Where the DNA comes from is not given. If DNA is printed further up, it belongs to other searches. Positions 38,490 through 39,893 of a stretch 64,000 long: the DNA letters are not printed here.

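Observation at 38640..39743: Full-length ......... intein in RecA at the conserved MFG|SPETT site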

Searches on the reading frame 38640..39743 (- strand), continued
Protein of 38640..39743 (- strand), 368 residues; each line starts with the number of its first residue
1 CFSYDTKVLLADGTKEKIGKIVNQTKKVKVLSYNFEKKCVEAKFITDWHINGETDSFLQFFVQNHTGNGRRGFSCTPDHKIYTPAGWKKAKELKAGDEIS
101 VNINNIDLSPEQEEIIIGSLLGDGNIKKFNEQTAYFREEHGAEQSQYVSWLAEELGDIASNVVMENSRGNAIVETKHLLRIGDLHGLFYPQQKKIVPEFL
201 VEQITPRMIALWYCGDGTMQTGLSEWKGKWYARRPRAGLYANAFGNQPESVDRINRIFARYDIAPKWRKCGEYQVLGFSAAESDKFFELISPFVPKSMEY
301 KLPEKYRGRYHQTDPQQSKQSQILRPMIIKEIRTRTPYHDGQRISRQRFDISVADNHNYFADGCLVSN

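Call 42: fold_search(model_id=the predicted structure, library=pdb)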
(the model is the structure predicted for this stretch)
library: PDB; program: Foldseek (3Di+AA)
matches with E <= 10: 781; with E <= 0.001: 116
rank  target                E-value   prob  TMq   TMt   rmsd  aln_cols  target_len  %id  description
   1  7qst                  1.5e-11  1.00  0.30  0.31  20.5       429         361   16  Crystal structure of homing endonuclease-associated PhoVMA intein (C1A) (released 2022-03-30)
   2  1dq3                  2.5e-11  1.00  0.33  0.28  20.1       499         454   15  CRYSTAL STRUCTURE OF AN ARCHAEAL INTEIN-ENCODED HOMING ENDONUCLEASE PI-PFUI (released 2000-07-05)
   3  5a0m_B                4.5e-10  1.00  0.45  0.71   4.3       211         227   23  THE CRYSTAL STRUCTURE OF I-SCEI IN COMPLEX WITH ITS TARGET DNA IN THE PRESENCE OF MN (released 2016-05-04)
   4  6x1j_A                5.6e-10  1.00  0.45  0.72   3.9       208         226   22  The homing endonuclease I-WcaI bound to its DNA recognition sequence (released 2021-05-26)
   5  5a0m_A                6.3e-10  1.00  0.45  0.72   4.0       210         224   23  THE CRYSTAL STRUCTURE OF I-SCEI IN COMPLEX WITH ITS TARGET DNA IN THE PRESENCE OF MN (released 2016-05-04)
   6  1vde_B                1.2e-09  1.00  0.34  0.30  17.5       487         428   12  PI-SCEI, A HOMING ENDONUCLEASE WITH PROTEIN SPLICING ACTIVITY (released 1998-04-08)
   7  3oor_A                2.0e-09  1.00  0.44  0.71   4.4       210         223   23  I-SceI mutant (K86R/G100T)complexed with C/G+4 DNA substrate (released 2010-11-17)
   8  1r7m_A                2.2e-09  1.00  0.44  0.70   4.4       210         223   23  The homing endonuclease I-SceI bound to its DNA recognition region (released 2004-10-26)
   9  1um2_A                7.9e-09  1.00  0.26  0.23  22.3       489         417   11  Crystal Structure of the Vma1-Derived Endonuclease with the Ligated Extein Segment (released 2004-09-22)
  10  1um2_B                2.2e-08  1.00  0.34  0.31  20.0       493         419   11  Crystal Structure of the Vma1-Derived Endonuclease with the Ligated Extein Segment (released 2004-09-22)
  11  1jva_B                2.3e-08  1.00  0.35  0.31  17.0       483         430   12  CRYSTAL STRUCTURE OF THE VMA1-DERIVED ENDONUCLEASE BEARING THE N AND C EXTEIN PROPEPTIDES (released 2002-08-29)
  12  2in9                  5.9e-08  1.00  0.25  0.64   1.7       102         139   25  crystal structure of Mtu recA intein, splicing domain (released 2007-05-01)
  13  3ifj_A                6.6e-08  1.00  0.24  0.62   1.9       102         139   25  Crystal structure of Mtu recA intein, splicing domain (released 2009-10-06)
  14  5i0a                  1.1e-07  1.00  0.25  0.63   1.6       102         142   25  RecA mini intein in complex with cisplatin (released 2016-09-21)
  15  2in8                  1.5e-07  1.00  0.25  0.63   1.8       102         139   25  crystal structure of Mtu recA intein, splicing domain (released 2007-05-01)
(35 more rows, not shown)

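Call 55: find_related_loci(query=window:38640-39743:-, collection=viral_contigs, flank=5000)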
Query window:38640-39743:- (368 aa) in viral_contigs; peptide patterns used: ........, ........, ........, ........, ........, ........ (x = any residue, [..] = any of these).
30 stretches matched a pattern; 9 encode a relative of the query (tblastn E <= 1e-3); 9 distinct loci.
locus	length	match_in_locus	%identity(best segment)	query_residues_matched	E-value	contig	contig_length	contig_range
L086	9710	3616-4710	38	1-368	4e-10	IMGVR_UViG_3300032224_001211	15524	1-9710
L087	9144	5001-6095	38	1-368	6e-10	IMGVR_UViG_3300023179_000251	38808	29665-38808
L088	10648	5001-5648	35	1-368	7e-7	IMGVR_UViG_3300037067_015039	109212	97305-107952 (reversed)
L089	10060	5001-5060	75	349-368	8e-6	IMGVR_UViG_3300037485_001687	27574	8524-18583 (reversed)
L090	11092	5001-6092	27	1-368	2e-7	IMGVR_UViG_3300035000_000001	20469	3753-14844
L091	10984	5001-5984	36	1-368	9e-11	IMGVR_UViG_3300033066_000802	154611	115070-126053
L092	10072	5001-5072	67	345-368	1e-4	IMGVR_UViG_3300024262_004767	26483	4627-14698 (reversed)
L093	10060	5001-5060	70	349-368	2e-4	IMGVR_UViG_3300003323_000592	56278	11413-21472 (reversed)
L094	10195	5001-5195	32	302-368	2e-4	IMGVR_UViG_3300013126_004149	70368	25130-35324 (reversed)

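Call 56: find_related_loci(query=window:38640-39743:-, collection=metagenome_contigs, flank=4000)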
Query window:38640-39743:- (368 aa) in metagenome_contigs; peptide patterns used: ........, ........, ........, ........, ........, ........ (x = any residue, [..] = any of these).
192 stretches matched a pattern; 34 encode a relative of the query (tblastn E <= 1e-3); 34 distinct loci.
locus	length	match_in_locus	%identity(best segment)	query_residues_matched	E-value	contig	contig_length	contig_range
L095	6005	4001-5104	81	1-368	0e+0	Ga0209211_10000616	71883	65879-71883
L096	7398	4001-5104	80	1-368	0e+0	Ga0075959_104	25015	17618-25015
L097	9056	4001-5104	79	1-368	0e+0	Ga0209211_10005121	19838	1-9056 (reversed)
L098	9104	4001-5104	77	1-368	0e+0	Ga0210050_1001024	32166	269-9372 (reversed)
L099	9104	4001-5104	77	1-368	0e+0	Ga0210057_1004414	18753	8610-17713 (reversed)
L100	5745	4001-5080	74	1-368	0e+0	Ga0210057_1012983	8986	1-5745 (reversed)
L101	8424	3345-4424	77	1-368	0e+0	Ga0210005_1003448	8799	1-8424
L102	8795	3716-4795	77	1-368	0e+0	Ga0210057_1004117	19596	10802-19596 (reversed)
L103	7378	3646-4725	77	1-368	0e+0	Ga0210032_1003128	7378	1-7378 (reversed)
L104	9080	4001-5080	77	1-368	0e+0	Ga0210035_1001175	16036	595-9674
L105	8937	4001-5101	68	1-368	4e-180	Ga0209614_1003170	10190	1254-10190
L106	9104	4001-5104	79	1-368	0e+0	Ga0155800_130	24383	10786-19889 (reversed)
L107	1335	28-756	65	129-368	2e-113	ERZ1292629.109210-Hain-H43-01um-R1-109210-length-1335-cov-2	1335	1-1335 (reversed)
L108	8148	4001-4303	42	1-108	3e-16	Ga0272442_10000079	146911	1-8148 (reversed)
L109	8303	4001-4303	42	1-108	3e-16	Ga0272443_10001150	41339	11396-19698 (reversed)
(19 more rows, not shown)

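Call 60: list_cluster_members(proteins=[P0005, P0006, P0007, P0008, P0016, P0017, P0010, P0012, P0014, P0011])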
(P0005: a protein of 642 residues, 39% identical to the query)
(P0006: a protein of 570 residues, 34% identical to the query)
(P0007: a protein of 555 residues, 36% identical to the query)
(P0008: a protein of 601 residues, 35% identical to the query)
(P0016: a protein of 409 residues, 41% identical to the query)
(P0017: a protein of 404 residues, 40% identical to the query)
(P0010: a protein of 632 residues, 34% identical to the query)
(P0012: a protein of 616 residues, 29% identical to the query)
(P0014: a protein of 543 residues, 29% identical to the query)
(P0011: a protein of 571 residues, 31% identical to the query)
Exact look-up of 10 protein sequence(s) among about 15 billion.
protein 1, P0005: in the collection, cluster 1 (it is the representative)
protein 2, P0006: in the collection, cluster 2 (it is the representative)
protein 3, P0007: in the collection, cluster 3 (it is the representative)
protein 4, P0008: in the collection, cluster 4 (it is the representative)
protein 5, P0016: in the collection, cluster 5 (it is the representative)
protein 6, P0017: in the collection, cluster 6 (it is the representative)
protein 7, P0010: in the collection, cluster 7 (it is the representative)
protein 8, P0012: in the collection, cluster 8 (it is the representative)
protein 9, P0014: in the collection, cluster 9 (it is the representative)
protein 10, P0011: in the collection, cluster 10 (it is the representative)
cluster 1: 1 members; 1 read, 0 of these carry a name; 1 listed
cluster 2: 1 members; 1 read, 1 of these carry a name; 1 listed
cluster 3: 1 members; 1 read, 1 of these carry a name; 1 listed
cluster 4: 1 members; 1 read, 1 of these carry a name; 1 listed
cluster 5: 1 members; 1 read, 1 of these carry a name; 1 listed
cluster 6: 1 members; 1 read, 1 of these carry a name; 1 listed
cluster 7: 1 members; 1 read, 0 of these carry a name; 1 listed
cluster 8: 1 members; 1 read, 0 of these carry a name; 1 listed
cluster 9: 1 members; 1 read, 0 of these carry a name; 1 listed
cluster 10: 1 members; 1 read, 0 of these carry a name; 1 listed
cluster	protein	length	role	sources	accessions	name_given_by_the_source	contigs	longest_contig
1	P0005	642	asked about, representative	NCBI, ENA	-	-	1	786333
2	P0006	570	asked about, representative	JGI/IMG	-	recombination protein RecA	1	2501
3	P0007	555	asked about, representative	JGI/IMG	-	recombination protein RecA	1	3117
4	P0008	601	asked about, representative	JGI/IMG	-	recombination protein RecA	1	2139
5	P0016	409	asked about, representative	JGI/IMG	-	RecA/RadA recombinase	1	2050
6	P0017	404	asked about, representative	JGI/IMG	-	RecA/RadA recombinase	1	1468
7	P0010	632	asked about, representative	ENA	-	-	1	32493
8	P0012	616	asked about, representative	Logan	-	-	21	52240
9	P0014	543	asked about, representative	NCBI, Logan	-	-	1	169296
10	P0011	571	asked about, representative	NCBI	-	-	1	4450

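Call 63: find_encoding_contigs(protein=P0005, flank=1500, max_places=1)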
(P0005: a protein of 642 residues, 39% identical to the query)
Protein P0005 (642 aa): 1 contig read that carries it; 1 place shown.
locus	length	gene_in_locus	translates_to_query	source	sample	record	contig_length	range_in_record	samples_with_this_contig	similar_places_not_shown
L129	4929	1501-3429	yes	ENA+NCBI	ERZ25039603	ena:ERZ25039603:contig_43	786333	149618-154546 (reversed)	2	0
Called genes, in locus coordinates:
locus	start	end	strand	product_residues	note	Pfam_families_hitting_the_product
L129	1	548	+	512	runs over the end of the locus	PF00171:Aldedh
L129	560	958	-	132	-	PF01641:SelR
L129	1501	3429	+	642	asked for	PF00154:RecA_N, PF03161:LAGLIDADG_2, PF00154:RecA_N, PF21096:RecA_C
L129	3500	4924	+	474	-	PF00919:UPF0004, PF04055:Radical_SAM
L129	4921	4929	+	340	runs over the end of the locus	PF01212:Beta_elim_lyase, PF01041:DegT_DnrJ_EryC1 (faint)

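Call 64: find_encoding_contigs(protein=P0010, flank=8000, max_places=1)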
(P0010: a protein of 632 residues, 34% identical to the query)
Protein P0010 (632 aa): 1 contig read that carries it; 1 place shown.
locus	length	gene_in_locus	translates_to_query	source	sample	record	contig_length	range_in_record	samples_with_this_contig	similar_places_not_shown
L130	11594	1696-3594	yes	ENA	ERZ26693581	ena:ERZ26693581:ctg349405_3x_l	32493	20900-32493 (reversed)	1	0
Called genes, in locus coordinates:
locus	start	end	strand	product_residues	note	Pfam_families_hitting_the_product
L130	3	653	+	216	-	?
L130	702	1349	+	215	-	-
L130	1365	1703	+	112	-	-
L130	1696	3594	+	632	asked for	PF00154:RecA_N, PF06745:ATPase (weak), PF13481:AAA_25 (weak), PF14890:Intein_splicing, PF03161:LAGLIDADG_2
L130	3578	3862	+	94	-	-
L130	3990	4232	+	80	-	-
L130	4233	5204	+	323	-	-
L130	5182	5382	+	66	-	-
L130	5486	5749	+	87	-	-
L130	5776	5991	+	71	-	-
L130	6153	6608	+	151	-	-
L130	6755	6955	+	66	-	-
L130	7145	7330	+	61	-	-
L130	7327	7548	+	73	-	-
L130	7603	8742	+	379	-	-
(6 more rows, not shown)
